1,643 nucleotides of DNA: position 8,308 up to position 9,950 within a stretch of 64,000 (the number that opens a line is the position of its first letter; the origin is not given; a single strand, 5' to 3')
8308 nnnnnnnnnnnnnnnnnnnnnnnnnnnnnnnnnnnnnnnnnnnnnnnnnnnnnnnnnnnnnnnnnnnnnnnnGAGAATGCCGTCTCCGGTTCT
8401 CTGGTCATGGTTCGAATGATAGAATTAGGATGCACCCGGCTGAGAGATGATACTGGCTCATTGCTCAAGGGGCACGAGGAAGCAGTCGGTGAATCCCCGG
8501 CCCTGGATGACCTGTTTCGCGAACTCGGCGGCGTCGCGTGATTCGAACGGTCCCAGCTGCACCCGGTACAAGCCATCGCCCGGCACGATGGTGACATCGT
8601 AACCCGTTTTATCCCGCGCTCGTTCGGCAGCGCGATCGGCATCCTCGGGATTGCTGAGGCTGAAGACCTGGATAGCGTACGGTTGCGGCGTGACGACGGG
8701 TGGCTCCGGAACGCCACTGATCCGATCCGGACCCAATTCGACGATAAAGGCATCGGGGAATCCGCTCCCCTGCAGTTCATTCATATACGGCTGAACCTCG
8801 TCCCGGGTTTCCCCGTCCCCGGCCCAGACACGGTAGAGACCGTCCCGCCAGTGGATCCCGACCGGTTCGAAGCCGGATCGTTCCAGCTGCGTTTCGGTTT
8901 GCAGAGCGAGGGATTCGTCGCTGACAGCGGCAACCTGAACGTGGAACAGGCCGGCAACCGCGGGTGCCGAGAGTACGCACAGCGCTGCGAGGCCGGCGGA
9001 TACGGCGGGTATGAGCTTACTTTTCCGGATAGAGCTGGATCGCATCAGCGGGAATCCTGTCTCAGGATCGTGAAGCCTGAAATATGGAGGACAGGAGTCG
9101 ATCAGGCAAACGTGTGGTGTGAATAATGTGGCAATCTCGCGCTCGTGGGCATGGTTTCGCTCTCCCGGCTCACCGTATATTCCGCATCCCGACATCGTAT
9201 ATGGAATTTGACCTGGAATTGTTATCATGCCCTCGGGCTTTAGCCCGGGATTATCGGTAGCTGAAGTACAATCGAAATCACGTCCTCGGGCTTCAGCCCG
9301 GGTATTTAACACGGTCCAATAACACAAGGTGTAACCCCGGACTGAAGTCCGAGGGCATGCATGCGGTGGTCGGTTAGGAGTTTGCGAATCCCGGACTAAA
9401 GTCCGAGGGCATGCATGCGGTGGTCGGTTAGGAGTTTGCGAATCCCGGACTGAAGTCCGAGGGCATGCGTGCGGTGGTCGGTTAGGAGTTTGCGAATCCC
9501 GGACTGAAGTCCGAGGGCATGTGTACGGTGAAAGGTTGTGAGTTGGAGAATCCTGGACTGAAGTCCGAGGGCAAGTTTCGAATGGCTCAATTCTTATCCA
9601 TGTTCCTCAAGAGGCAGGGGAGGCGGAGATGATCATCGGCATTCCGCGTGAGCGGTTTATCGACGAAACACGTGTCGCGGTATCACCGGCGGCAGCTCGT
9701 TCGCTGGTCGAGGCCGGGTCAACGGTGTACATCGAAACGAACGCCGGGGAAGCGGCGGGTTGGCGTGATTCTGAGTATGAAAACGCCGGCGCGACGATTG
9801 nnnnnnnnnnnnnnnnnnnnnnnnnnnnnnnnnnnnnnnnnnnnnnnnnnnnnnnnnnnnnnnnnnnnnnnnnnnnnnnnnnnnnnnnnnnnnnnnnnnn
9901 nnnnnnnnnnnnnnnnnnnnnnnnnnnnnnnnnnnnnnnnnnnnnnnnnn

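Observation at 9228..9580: Array of seven REP-like hairpins (two inverted, five direct) with compensatory stem mutations and a 53-bp tandem unit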

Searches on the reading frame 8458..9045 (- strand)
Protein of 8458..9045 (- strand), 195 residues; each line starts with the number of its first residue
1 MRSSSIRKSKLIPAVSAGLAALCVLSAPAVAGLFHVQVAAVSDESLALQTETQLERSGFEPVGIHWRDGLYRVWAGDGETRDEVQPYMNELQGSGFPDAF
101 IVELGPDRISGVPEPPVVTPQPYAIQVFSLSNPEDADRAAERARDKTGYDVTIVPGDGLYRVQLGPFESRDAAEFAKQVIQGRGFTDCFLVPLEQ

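Call 18: find_encoding_contigs(protein=window:8458-9045:-, flank=3000, max_places=10)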
Protein window:8458-9045:- (195 aa): 1 contig read that carries it; 1 place shown.
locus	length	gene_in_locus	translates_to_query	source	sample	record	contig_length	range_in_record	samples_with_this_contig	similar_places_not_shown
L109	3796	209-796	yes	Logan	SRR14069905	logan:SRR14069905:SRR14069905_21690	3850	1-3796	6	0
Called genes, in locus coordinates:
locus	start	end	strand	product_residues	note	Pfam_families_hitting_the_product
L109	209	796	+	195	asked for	PF05036:SPOR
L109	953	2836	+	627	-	PF02683:DsbD_TM, PF13386:DsbD_2 (weak), PF00085:Thioredoxin, PF13098:Thioredoxin_2, PF13899:Thioredoxin_7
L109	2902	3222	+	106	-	PF00085:Thioredoxin, PF13098:Thioredoxin_2, PF13899:Thioredoxin_7 (faint)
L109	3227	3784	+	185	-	PF08534:Redoxin, PF00578:AhpC-TSA, PF00085:Thioredoxin (weak), PF13098:Thioredoxin_2 (faint), PF13905:Thioredoxin_8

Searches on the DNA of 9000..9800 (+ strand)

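Call 5: search_rna_families(source=window, start=9000, end=9800, threshold=evalue, max_evalue=10, show_alignments=3)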
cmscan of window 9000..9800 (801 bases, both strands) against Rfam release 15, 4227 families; matches with E-value up to 10: 6.
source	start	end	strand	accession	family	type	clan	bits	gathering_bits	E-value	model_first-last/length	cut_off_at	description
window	9284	9354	-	RF00926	MIR1151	Gene; miRNA;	-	25.6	90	0.18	1-110/110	no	MIR1151 microRNA precursor family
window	9222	9309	+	RF00674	mir-187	Gene; miRNA;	-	19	58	0.29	1-81/81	no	mir-187 microRNA precursor family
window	9272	9366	+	RF00895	mir-786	Gene; miRNA;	-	17.1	93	1.5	1-90/90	no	mir-786 microRNA precursor family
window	9539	9605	+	RF01146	sR15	Gene; snRNA; snoRNA; CD-box;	-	15.3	40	6.5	1-65/65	no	Small nucleolar RNA sR15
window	9587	9641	-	RF01516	v-snoRNA-1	Gene; snRNA; snoRNA; CD-box;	-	13.8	75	5.6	1-65/65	no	Human herpesvirus 1 small nucleolar RNA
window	9088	9113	+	RF02202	UCA1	Gene; lncRNA;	-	11.7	80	4.5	1-75/75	no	Urothelial cancer associated 1 conserved region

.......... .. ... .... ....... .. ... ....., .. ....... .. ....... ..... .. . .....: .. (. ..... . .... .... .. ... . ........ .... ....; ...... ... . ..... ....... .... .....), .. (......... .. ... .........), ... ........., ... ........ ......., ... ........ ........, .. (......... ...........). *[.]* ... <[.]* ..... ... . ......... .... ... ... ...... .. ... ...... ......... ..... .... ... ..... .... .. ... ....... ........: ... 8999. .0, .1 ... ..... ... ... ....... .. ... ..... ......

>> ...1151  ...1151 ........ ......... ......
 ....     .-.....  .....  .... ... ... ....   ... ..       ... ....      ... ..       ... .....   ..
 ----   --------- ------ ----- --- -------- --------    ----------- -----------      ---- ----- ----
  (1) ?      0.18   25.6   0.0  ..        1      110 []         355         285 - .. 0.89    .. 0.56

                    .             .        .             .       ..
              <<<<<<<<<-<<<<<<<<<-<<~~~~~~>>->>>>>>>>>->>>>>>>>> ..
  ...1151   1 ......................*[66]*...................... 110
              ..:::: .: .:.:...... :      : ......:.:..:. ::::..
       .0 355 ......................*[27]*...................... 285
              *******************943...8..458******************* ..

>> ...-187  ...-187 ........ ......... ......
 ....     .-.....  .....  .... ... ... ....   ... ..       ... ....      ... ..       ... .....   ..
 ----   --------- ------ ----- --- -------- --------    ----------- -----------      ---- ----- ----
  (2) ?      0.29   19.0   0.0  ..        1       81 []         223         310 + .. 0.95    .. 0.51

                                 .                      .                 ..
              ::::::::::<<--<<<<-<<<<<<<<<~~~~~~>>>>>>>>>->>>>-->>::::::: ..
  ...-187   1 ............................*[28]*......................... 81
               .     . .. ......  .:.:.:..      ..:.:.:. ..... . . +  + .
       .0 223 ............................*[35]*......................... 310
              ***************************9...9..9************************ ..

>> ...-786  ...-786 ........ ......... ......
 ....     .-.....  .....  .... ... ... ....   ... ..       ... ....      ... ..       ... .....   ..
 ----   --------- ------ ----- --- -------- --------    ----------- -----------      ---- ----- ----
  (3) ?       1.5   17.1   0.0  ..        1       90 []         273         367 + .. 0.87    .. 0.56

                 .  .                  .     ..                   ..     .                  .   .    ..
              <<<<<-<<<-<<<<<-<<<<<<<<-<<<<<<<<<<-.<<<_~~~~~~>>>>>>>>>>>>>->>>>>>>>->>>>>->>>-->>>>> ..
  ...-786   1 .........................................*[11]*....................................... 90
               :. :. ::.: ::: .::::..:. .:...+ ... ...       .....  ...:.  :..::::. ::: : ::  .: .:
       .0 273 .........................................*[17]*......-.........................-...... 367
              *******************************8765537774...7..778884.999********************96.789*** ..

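Call 67: search_dna_similar(query=window:9222-9585:+, collection=plasmids, mode=distant, max_evalue=0.01, max_rows=10)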
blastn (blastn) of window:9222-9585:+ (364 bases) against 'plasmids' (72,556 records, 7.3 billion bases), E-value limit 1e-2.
No match.

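Call 68: search_dna_similar(query=window:9222-9585:+, collection=phages, mode=distant, max_evalue=0.01, max_rows=10)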
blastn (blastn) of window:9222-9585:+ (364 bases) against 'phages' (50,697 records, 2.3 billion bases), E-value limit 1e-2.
No match.
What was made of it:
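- Tried and rejected: No match (calls 67, 68).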
